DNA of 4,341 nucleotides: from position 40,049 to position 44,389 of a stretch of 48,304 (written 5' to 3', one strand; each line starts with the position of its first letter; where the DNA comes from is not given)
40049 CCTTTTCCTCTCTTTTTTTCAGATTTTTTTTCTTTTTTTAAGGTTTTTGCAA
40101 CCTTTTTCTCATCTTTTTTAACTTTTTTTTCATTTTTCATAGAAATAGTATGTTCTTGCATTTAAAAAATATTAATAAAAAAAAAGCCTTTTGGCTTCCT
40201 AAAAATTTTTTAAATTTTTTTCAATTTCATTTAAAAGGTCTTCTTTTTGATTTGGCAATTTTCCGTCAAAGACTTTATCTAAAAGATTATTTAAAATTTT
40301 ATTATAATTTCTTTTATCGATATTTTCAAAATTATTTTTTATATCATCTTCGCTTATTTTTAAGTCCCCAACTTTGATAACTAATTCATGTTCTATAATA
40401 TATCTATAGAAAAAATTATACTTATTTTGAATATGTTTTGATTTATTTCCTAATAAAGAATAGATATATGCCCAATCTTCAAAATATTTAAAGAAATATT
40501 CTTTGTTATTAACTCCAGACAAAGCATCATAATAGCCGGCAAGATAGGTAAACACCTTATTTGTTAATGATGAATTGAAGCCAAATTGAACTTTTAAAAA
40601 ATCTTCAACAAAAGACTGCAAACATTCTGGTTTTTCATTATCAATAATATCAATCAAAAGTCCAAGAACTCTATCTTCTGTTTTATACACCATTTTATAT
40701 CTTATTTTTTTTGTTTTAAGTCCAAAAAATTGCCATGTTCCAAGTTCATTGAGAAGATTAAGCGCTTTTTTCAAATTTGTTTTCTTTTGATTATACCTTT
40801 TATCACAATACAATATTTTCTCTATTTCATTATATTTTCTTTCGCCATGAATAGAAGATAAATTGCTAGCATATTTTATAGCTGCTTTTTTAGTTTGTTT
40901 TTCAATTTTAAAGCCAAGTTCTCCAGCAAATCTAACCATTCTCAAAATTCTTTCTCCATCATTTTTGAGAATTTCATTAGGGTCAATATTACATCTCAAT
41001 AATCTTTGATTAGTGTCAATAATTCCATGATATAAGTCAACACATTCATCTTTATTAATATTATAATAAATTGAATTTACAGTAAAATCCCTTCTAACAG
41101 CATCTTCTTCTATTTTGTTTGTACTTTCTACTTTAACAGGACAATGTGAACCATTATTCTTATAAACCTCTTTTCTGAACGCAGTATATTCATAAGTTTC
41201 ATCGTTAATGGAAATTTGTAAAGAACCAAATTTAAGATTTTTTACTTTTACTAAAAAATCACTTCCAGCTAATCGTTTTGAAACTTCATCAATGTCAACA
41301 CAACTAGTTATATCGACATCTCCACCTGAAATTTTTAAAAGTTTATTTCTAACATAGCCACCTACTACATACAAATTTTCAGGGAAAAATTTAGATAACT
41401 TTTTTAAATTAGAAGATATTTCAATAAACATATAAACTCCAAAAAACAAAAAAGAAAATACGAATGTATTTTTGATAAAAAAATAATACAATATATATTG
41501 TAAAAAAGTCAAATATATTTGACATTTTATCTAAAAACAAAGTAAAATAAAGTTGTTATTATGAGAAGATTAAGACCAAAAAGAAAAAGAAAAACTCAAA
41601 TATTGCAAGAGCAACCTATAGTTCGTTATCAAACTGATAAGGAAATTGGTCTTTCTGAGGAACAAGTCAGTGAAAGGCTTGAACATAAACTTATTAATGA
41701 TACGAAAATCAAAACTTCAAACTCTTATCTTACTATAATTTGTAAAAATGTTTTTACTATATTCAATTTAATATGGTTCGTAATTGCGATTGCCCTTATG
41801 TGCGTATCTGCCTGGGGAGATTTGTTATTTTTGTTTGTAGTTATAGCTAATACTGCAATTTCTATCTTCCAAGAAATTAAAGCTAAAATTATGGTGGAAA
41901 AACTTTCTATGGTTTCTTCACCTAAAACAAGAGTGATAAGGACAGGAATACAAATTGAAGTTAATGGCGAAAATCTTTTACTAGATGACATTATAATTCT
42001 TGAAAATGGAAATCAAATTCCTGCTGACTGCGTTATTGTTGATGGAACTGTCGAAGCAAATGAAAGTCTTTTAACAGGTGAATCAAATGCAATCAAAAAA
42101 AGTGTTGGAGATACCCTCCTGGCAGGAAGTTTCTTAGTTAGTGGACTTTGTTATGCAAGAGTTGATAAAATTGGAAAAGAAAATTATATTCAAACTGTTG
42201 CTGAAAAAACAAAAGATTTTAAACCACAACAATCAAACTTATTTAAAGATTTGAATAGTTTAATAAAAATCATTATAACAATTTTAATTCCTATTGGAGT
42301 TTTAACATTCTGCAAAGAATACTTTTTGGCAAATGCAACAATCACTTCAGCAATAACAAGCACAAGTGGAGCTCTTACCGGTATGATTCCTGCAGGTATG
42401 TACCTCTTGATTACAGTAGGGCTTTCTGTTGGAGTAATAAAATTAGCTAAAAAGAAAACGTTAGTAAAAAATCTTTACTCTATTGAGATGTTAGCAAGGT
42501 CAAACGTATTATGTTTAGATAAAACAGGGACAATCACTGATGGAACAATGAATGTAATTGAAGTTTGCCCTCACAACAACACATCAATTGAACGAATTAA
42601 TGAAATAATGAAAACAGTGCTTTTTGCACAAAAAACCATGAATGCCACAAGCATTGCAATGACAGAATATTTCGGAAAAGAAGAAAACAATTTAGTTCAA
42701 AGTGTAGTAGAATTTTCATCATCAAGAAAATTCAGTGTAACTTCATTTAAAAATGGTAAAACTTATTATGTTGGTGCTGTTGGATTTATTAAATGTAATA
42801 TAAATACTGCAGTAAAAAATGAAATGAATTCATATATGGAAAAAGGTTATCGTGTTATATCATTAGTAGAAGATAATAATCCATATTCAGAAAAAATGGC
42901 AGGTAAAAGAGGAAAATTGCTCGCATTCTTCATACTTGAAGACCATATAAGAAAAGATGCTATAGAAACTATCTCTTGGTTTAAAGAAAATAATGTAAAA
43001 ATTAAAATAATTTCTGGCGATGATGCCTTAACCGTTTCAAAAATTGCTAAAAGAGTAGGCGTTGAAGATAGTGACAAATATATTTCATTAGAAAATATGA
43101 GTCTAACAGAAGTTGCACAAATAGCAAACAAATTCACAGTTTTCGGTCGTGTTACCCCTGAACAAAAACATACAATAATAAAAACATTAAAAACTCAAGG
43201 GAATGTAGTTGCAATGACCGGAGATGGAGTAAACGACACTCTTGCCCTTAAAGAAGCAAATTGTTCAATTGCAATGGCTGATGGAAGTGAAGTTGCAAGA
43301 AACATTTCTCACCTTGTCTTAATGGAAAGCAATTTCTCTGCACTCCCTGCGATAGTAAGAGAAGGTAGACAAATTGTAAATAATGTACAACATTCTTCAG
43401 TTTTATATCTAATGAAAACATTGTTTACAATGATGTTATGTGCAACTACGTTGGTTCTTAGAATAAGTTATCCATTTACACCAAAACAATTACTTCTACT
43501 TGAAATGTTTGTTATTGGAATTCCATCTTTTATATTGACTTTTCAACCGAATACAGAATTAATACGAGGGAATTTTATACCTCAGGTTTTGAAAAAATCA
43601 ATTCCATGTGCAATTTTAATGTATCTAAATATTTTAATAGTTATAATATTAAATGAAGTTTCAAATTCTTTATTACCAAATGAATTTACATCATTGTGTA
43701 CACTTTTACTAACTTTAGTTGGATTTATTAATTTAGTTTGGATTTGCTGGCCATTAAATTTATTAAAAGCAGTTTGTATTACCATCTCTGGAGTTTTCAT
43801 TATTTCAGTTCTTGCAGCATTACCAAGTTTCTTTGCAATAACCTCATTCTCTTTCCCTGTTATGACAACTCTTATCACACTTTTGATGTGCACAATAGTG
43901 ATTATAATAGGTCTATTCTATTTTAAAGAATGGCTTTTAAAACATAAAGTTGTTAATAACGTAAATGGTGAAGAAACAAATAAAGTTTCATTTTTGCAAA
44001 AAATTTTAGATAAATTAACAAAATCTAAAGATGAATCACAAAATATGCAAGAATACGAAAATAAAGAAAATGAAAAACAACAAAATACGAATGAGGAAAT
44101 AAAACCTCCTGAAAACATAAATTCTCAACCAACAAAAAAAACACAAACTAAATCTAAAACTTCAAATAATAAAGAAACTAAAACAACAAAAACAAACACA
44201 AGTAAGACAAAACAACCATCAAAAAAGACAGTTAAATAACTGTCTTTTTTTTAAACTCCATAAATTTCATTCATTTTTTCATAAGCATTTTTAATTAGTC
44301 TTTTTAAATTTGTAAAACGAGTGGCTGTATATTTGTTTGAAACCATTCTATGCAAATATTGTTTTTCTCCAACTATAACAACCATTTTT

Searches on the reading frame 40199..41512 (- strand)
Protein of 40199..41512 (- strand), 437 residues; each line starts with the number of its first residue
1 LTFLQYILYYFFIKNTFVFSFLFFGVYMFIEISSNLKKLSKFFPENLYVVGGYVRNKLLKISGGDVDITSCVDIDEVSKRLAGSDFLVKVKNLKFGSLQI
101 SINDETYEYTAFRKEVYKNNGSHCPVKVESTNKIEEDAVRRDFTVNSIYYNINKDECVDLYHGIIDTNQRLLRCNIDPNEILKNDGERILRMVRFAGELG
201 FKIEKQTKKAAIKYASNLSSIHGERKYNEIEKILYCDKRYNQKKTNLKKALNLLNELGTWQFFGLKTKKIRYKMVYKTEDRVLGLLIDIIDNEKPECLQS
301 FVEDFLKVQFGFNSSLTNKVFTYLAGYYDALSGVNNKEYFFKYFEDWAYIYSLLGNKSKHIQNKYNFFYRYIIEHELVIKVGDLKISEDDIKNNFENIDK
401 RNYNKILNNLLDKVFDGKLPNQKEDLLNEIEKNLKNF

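Call 16: search_protein_families(library=pfam, proteins=[window:40199-41512:-], max_evalue=0.001)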
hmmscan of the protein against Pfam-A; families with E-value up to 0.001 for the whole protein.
window:40199-41512:- (437 aa): 2 families
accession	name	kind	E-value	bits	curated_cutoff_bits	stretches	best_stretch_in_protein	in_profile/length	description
PF01743.26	PolyA_pol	-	4.9e-26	92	23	1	47-173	1-126/126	Poly A polymerase head domain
PF12627.12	PolyA_pol_RNAbd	-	6e-08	32.8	22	1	200-238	1-39/64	Probable RNA and SrmB- binding site of polymerase A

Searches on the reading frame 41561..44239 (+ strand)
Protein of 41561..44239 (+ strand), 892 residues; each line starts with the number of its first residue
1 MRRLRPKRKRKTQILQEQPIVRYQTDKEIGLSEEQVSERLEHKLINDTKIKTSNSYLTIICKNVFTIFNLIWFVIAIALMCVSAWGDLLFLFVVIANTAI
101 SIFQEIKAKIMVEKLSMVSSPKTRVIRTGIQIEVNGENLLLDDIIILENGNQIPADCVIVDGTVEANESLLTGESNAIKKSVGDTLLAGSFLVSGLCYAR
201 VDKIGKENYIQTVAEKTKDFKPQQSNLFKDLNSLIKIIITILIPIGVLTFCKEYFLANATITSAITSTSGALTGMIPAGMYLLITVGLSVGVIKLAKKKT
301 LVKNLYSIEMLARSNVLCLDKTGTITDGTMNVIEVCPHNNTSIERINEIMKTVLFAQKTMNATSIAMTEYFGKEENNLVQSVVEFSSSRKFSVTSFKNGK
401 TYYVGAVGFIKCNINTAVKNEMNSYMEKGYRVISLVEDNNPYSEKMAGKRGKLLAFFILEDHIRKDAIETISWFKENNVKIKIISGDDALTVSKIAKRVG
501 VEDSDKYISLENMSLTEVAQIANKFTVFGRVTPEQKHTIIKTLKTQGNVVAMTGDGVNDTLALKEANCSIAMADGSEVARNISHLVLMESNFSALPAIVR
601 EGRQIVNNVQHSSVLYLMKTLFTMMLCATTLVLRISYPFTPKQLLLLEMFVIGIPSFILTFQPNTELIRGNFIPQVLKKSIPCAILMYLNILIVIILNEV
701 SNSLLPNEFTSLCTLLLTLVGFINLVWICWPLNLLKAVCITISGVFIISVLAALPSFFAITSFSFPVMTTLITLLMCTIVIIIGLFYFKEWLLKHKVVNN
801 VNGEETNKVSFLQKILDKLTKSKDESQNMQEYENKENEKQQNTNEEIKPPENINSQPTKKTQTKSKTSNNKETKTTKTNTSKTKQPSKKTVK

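Call 16: search_protein_families(library=pfam, proteins=[window:41561-44239:+], max_evalue=0.001)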
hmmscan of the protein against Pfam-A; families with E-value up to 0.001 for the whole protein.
window:41561-44239:+ (892 aa): 2 families
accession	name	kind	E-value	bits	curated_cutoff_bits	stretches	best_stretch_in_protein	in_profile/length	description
PF00122.25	E1-E2_ATPase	-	5.7e-38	130.7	28.1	1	119-298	3-181/181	E1-E2 ATPase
PF00702.32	Hydrolase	-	3.4e-19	70.4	26.4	1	316-567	3-191/191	haloacid dehalogenase-like hydrolase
